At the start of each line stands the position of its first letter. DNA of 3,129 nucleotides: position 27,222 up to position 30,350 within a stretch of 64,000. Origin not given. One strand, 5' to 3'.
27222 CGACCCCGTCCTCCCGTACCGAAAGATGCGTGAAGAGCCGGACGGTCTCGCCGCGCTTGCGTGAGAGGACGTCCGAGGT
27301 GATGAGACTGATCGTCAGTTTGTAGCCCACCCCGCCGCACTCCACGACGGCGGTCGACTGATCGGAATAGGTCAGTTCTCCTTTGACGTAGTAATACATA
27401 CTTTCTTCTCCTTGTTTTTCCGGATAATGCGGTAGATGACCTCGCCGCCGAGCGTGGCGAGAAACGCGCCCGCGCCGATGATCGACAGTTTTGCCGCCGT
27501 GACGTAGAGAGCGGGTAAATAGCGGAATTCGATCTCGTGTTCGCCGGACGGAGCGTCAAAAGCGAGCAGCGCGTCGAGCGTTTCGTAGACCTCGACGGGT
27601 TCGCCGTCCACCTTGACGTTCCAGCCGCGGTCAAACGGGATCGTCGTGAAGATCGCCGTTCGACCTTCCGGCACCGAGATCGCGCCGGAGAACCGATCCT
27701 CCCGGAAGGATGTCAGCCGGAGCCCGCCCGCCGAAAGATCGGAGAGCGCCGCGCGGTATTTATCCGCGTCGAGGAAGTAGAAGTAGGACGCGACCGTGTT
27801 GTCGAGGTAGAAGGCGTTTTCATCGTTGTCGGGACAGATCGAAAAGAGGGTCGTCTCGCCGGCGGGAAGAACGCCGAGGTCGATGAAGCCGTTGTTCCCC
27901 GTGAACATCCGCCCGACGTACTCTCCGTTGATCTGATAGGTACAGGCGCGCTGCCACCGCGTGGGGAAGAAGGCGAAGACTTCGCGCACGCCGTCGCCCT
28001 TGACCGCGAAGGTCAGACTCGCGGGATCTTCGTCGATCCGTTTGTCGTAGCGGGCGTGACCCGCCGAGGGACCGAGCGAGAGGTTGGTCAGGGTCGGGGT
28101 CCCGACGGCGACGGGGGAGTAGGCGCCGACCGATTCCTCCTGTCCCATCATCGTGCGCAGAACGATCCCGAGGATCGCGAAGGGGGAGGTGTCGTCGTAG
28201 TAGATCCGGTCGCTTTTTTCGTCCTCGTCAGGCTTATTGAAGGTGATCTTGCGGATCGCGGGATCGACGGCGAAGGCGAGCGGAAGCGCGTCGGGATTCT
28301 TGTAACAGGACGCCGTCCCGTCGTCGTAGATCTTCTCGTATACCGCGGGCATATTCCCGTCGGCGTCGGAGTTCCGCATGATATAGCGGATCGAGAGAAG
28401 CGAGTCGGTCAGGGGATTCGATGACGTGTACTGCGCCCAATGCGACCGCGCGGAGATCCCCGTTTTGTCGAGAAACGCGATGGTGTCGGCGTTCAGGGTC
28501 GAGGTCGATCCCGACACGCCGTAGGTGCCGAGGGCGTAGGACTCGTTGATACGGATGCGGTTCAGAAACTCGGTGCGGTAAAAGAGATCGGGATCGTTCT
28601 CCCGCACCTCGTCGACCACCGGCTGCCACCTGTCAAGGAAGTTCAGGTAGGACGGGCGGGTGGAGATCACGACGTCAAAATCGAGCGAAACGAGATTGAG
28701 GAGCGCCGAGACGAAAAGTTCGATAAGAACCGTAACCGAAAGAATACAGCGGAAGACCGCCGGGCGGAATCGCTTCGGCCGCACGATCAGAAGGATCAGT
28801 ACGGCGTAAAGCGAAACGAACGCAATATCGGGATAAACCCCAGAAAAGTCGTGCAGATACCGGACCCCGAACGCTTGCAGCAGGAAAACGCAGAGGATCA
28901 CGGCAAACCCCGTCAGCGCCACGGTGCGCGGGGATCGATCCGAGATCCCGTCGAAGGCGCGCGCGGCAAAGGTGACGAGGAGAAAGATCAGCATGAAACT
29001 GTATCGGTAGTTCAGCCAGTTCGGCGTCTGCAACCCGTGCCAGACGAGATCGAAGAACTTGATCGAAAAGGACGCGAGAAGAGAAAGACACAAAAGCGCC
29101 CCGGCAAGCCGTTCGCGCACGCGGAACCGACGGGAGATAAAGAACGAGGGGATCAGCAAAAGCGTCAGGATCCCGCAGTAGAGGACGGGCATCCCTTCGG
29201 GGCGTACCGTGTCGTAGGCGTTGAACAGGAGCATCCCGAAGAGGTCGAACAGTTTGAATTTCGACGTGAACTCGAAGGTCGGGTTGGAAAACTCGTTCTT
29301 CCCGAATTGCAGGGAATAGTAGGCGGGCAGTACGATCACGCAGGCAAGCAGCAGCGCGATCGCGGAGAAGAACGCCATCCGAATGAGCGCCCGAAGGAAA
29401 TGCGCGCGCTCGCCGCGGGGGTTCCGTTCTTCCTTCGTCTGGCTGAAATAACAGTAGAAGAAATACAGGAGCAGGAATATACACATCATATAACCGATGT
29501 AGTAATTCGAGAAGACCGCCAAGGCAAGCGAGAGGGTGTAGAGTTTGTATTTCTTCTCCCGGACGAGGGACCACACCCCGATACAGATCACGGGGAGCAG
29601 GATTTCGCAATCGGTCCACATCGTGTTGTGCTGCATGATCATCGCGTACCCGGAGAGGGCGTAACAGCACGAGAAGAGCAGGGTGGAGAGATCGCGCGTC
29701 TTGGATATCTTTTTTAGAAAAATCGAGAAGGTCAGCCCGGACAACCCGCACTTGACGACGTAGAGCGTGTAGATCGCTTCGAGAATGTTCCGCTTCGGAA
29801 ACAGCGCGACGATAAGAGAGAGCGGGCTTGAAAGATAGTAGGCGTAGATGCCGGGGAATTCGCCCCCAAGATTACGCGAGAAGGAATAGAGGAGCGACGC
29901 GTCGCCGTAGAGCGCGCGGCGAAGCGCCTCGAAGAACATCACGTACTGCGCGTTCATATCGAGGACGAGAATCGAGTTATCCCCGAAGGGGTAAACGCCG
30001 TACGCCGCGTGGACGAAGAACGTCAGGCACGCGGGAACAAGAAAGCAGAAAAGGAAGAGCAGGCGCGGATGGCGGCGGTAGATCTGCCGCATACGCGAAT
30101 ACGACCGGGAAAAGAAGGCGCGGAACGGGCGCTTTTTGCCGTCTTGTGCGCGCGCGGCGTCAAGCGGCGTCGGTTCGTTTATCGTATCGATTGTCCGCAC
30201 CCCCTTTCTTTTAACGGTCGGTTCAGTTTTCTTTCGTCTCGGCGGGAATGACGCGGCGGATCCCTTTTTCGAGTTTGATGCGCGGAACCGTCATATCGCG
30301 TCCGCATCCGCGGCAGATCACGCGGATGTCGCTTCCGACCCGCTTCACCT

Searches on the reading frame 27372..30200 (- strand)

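Call 94: search_protein_families(library=pfam, proteins=[window:27372-30200:-], max_evalue=0.00001)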
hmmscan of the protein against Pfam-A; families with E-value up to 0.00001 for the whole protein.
window:27372-30200:- (942 aa): 1 family
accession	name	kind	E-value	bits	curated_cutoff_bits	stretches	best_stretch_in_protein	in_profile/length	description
PF09586.16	YfhO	-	2.1e-165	552.8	28.5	1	53-903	2-832/835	Bacterial membrane protein YfhO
